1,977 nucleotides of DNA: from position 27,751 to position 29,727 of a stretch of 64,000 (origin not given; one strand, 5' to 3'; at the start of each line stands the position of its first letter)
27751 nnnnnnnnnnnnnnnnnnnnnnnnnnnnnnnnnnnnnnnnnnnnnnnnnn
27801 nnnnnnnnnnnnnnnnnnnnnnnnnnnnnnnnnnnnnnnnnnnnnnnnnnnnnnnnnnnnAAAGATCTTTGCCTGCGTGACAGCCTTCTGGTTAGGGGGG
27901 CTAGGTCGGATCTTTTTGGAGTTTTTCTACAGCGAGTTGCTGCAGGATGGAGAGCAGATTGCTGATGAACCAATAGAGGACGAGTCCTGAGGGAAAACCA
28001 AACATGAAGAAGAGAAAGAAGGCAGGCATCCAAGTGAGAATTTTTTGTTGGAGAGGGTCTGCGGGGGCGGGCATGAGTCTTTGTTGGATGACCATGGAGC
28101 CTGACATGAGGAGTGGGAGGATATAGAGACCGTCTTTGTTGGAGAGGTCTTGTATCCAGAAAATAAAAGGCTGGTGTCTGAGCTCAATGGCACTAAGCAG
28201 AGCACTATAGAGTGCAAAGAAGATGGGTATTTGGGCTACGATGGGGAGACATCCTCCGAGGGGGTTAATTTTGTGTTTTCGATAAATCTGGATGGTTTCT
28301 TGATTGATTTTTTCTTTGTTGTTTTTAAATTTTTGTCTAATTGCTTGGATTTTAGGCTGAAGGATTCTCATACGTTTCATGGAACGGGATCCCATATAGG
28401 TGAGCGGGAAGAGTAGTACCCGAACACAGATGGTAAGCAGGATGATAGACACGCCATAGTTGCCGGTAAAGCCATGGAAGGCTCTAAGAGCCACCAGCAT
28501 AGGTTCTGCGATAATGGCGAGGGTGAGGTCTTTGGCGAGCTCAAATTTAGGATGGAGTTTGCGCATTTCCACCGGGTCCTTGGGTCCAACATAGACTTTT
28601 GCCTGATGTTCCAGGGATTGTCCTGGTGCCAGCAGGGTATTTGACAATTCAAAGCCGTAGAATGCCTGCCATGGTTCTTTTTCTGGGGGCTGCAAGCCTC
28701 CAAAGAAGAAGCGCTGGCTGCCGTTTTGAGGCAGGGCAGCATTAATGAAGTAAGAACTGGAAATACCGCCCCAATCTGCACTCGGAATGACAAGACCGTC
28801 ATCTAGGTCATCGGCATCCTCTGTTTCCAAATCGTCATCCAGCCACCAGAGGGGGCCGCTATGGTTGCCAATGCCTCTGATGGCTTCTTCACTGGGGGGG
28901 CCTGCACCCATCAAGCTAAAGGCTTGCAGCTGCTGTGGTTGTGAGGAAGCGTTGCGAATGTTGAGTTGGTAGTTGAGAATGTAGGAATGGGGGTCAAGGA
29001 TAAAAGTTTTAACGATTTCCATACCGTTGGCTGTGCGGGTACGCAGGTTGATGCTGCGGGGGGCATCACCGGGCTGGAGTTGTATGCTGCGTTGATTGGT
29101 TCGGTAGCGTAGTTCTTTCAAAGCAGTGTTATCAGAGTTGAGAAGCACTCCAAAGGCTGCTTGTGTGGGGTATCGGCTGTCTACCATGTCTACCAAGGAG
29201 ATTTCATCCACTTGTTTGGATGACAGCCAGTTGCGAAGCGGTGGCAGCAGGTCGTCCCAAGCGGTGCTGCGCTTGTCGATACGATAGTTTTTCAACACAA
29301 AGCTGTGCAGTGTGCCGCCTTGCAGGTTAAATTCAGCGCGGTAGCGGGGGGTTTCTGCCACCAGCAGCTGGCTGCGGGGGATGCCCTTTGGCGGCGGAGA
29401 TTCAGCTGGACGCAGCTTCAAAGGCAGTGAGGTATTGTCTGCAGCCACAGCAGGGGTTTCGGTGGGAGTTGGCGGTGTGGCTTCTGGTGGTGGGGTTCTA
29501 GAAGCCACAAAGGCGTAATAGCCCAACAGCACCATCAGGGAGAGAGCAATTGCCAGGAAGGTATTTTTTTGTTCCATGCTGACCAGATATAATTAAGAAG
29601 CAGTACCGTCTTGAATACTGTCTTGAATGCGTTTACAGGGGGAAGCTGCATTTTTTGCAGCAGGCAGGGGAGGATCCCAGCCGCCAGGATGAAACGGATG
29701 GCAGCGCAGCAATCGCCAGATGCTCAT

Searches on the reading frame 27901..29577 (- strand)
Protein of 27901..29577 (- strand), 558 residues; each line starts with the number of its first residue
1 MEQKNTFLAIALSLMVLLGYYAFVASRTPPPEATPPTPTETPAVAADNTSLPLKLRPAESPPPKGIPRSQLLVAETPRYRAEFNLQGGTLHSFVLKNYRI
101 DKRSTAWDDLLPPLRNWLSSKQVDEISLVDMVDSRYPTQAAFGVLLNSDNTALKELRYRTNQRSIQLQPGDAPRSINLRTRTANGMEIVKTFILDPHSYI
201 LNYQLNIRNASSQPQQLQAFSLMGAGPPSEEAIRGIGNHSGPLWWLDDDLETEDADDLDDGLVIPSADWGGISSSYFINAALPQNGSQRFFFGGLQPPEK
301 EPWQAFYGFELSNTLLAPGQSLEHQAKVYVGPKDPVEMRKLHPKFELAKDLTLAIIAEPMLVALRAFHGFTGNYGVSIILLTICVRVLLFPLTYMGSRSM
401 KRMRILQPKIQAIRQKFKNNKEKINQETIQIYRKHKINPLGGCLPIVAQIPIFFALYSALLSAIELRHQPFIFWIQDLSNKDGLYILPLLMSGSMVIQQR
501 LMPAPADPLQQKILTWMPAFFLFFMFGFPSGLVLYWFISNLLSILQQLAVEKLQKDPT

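Call 23: search_protein_families(library=ncbifam, proteins=[window:27901-29577:-], max_evalue=0.00001)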
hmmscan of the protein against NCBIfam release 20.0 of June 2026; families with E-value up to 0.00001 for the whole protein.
window:27901-29577:- (558 aa): 22 families
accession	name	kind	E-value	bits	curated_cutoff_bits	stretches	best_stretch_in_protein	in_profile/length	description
NF002352.0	PRK01318.1-3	equivalog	2.3e-110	370.3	447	1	1-552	1-550/562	membrane protein insertase YidC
NF002353.0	PRK01318.1-4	equivalog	9.9e-96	321.7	365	1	2-555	4-577/596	membrane protein insertase YidC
NF002351.0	PRK01318.1-1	equivalog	5.3e-95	319.2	740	1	134-550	106-530/545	membrane protein insertase YidC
NF002357.0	PRK01318.2-4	equivalog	2.8e-86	290.4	479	1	324-554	284-516/532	membrane protein insertase YidC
TIGR03592.1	yidC_oxa1_cterm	subfamily_domain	9.9e-64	214.9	84.3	1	373-551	1-190/191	membrane protein insertase YidC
NF002354.0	PRK01318.2-1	equivalog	3.1e-63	214.1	1094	1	324-553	302-533/548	membrane protein insertase YidC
NF002355.0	PRK01318.2-2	equivalog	5e-54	183.8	891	1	353-555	376-598/602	membrane protein insertase YidC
NF002356.0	PRK01318.2-3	equivalog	1.1e-50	172.7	460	1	4-552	3-573/627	membrane protein insertase YidC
TIGR03593.1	yidC_nterm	equivalog_domain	4.8e-46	158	58.25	2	136-372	122-363/363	membrane protein insertase YidC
NF002168.0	PRK01001.1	equivalog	7e-42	143.7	670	1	358-553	560-777/795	membrane protein insertase YidC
NF002358.0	PRK01318.2-5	equivalog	1e-40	140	605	1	353-550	320-535/545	membrane protein insertase YidC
NF002803.0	PRK02944.1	equivalog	1.2e-40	139.6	377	1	370-550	55-240/255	YidC family membrane integrase SpoIIIJ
NF002359.0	PRK01318.2-6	equivalog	2.2e-35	122.1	600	1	319-550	322-577/624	membrane protein insertase YidC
NF002350.0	PRK01315.1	equivalog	4.4e-34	118.1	282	1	374-467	42-135/329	membrane protein insertase YidC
NF002734.0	PRK02654.1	equivalog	4.3e-27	94.9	324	1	360-460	13-116/384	membrane protein insertase YidC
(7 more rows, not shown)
